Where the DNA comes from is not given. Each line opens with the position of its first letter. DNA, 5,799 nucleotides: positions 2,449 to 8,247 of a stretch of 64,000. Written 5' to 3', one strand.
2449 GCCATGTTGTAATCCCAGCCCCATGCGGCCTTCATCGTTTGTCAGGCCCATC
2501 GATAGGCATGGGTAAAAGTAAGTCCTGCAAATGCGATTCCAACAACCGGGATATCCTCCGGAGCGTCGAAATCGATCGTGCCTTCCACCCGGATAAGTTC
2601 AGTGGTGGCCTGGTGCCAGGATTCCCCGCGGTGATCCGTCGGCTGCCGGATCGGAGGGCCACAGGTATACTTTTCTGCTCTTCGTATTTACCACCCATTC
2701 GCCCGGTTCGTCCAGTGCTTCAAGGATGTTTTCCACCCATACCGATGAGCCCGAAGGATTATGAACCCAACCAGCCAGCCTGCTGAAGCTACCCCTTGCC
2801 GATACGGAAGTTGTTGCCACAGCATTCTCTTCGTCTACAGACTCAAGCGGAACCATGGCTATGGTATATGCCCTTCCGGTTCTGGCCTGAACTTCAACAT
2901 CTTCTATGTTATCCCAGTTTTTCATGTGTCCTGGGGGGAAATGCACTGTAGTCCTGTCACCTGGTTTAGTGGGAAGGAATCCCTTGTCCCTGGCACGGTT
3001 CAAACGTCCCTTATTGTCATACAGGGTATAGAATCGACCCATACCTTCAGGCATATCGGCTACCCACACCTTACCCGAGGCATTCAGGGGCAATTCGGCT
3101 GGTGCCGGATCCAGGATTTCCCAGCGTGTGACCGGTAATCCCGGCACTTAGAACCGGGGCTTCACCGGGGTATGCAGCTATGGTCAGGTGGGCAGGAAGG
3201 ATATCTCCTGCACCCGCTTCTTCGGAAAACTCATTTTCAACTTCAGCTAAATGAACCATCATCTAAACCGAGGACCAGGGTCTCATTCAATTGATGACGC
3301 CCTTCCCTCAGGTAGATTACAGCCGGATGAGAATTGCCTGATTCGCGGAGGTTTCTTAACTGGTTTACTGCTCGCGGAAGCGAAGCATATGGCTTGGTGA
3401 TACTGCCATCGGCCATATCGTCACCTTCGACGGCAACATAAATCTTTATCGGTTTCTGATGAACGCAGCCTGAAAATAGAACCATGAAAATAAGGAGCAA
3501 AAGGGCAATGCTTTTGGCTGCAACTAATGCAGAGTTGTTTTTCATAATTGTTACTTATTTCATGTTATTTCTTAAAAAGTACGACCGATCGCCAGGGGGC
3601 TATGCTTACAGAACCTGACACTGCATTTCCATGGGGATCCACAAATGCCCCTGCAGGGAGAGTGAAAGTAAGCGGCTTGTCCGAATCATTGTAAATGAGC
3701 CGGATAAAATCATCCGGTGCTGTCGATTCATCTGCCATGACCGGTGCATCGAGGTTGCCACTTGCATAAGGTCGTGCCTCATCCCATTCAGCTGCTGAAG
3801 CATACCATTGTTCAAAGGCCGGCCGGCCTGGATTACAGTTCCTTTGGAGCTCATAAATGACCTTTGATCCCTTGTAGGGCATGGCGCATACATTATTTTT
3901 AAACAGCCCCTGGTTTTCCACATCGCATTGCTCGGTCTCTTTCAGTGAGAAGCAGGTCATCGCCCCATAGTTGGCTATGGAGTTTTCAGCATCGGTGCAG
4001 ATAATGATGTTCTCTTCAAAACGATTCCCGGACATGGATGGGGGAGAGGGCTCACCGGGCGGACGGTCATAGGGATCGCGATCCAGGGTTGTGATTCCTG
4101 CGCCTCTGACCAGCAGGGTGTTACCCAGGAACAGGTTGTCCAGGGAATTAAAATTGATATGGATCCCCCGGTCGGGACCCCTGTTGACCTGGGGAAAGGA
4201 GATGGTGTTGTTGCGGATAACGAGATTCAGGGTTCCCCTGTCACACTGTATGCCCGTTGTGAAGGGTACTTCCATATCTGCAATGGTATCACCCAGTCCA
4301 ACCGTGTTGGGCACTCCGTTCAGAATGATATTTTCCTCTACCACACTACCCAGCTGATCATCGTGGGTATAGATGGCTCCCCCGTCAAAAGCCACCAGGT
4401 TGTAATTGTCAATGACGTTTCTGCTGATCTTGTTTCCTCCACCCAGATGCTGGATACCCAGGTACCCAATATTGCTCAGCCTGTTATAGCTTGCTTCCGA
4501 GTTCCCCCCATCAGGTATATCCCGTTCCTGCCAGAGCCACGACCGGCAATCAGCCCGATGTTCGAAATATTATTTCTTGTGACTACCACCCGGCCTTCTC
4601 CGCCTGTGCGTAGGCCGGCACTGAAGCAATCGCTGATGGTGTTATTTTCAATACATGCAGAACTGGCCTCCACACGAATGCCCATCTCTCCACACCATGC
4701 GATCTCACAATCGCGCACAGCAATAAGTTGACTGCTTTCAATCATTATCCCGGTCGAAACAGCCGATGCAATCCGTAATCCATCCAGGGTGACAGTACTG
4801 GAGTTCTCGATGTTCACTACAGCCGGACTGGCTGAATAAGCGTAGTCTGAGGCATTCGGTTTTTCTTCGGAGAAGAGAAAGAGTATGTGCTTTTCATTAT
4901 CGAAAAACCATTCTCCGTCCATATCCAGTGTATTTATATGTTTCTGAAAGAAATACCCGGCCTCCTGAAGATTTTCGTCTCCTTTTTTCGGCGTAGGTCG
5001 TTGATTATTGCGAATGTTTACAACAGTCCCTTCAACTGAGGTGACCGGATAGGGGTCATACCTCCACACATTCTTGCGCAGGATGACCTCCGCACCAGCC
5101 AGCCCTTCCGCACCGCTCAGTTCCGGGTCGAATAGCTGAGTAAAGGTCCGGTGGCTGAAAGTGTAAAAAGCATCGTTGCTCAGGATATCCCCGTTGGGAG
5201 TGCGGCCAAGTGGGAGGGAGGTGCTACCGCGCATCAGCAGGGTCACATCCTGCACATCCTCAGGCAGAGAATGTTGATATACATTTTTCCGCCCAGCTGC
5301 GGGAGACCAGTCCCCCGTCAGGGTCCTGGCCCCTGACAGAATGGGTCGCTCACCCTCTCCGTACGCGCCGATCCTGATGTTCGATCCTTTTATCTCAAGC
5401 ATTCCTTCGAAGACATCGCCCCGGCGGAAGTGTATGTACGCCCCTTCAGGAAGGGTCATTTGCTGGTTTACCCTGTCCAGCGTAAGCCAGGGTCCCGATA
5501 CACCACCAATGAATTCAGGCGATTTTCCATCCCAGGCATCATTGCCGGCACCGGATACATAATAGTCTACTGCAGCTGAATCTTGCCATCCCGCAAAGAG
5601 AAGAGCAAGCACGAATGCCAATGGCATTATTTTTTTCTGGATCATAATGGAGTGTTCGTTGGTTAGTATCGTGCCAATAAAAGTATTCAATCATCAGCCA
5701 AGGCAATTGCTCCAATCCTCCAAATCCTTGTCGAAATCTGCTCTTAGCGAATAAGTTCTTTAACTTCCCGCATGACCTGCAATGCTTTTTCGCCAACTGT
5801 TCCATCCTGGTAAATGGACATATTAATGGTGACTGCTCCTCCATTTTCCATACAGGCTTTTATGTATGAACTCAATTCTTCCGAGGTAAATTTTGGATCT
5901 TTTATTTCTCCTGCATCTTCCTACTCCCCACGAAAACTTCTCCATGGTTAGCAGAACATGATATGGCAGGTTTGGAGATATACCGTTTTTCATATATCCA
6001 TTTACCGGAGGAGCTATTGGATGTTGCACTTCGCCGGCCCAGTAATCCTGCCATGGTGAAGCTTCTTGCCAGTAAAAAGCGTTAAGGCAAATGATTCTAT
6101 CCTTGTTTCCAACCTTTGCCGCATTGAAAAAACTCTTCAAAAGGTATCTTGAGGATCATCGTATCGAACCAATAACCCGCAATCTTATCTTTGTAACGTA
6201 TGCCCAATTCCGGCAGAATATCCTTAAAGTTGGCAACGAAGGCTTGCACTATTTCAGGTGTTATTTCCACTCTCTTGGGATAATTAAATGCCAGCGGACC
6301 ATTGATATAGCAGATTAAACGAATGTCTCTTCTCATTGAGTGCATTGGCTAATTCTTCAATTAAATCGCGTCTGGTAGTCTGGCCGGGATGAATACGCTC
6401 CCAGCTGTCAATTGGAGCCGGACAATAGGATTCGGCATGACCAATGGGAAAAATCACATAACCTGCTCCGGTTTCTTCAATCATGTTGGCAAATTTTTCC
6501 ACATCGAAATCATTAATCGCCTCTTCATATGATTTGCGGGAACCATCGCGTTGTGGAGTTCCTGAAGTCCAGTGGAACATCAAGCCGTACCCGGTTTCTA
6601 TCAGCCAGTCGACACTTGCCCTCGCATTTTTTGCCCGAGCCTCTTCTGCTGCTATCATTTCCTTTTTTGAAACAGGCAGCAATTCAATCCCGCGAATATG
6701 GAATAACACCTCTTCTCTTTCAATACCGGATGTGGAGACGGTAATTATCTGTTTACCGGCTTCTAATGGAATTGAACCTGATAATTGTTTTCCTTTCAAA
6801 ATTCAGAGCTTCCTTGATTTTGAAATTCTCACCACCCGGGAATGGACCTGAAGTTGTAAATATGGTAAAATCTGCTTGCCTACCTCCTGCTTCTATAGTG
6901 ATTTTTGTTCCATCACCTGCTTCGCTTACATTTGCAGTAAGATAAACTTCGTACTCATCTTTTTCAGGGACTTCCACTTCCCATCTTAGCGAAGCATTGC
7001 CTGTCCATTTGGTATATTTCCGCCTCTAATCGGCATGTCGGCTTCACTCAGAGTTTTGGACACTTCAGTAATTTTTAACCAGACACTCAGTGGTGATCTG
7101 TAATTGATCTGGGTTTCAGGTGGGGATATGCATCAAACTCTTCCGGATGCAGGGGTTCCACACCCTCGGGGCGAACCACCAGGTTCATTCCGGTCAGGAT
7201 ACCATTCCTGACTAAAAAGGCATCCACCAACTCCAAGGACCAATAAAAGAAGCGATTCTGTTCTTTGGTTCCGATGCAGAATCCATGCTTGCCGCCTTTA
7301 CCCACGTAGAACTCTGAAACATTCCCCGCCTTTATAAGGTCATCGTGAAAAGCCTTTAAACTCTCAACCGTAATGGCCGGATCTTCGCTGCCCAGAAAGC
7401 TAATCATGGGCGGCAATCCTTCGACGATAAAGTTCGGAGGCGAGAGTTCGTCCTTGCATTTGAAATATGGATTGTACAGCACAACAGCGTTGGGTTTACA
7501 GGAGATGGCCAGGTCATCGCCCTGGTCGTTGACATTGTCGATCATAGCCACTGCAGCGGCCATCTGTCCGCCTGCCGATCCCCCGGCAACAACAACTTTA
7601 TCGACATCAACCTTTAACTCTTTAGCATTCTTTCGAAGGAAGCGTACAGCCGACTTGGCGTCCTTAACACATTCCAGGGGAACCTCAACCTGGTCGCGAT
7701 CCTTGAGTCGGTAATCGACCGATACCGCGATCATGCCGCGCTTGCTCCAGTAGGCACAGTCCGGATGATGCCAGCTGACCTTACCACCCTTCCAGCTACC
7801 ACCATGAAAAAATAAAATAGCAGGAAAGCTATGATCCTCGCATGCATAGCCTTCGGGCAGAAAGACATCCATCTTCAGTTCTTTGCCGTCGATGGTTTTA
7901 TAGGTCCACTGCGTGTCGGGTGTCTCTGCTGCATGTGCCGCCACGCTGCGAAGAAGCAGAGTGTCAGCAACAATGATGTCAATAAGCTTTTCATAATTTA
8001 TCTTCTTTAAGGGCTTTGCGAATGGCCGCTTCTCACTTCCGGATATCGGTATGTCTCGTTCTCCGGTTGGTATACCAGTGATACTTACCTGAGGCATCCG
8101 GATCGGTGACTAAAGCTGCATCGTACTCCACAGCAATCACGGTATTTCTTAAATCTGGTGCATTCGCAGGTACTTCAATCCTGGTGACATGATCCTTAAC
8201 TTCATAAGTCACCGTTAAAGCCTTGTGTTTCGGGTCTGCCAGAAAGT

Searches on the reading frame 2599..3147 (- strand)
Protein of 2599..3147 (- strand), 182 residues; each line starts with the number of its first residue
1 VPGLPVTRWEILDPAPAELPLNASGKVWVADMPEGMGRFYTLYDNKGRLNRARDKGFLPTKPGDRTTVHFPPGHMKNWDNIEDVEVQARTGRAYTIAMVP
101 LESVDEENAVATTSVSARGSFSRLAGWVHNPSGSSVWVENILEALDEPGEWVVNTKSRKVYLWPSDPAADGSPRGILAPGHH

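Call 35: search_protein_families(library=pfam, proteins=[window:2599-3147:-], max_evalue=0.001)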
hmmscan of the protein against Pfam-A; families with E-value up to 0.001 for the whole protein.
window:2599-3147:- (182 aa): 1 family
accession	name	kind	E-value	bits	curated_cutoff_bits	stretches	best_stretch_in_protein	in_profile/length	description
PF21231.2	GH141_M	-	3.6e-07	30.6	27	1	25-164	1-155/156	GH141 insertion domain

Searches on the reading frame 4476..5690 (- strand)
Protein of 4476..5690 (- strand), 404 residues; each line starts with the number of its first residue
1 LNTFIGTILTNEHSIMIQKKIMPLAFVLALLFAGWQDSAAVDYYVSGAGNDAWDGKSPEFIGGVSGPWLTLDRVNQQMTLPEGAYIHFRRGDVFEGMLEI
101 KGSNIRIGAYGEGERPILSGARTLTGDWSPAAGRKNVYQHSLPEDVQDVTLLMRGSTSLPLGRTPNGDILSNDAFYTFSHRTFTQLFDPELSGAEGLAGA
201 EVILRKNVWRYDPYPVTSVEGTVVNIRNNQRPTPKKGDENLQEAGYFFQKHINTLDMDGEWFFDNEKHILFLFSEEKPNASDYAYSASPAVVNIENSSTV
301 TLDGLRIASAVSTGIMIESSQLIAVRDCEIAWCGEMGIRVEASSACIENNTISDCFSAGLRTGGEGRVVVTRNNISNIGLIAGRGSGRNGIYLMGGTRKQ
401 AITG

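Call 35: search_protein_families(library=pfam, proteins=[window:4476-5690:-], max_evalue=0.001)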
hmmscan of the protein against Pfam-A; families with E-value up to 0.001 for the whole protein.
window:4476-5690:- (404 aa): 2 families
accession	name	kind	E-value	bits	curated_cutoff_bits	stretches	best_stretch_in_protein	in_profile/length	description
PF13229.12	Beta_helix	-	2.4e-13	50.4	25.9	1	292-395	3-99/158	Right handed beta helix region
PF05048.19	NosD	-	1.6e-07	31.4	23.6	1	272-377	21-126/212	Periplasmic copper-binding protein (NosD)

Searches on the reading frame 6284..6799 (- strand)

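Call 35: search_protein_families(library=pfam, proteins=[window:6284-6799:-], max_evalue=0.001)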
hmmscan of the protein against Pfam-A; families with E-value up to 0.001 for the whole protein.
window:6284-6799:- (171 aa): 1 family
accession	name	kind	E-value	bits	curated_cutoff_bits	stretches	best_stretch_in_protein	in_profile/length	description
PF01120.23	Alpha_L_fucos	-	2.3e-05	24.5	25.2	1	96-163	92-159/345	Alpha-L-fucosidase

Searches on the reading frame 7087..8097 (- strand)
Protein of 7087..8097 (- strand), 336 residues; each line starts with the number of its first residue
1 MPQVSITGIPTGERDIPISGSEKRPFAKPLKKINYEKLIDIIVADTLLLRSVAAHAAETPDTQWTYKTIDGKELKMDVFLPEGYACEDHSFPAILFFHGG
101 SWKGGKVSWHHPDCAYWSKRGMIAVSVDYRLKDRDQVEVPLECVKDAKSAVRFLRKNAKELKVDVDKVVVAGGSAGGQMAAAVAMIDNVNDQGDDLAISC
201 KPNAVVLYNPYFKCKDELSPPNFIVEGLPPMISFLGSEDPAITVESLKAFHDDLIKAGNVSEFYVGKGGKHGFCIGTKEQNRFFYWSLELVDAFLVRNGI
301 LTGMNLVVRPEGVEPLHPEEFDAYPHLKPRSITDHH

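Call 35: search_protein_families(library=pfam, proteins=[window:7087-8097:-], max_evalue=0.001)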
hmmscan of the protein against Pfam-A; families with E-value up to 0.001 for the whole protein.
window:7087-8097:- (336 aa): 5 families
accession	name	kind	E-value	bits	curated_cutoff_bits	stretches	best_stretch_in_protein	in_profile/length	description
PF20434.5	BD-FAE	-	1.4e-23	84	26.8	1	76-191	1-114/215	BD-FAE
PF07859.19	Abhydrolase_3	-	6.4e-21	75.5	25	1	94-213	1-111/210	alpha/beta hydrolase fold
PF00326.27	Peptidase_S9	-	2e-07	31.2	22.6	1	142-185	43-83/213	Prolyl oligopeptidase family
PF00135.34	COesterase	-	3.7e-07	29.9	27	1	74-188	86-205/515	Carboxylesterase family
PF05448.18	AXE1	-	5.7e-05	22.5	21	0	63-137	58-125/321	Acetyl xylan esterase (AXE1)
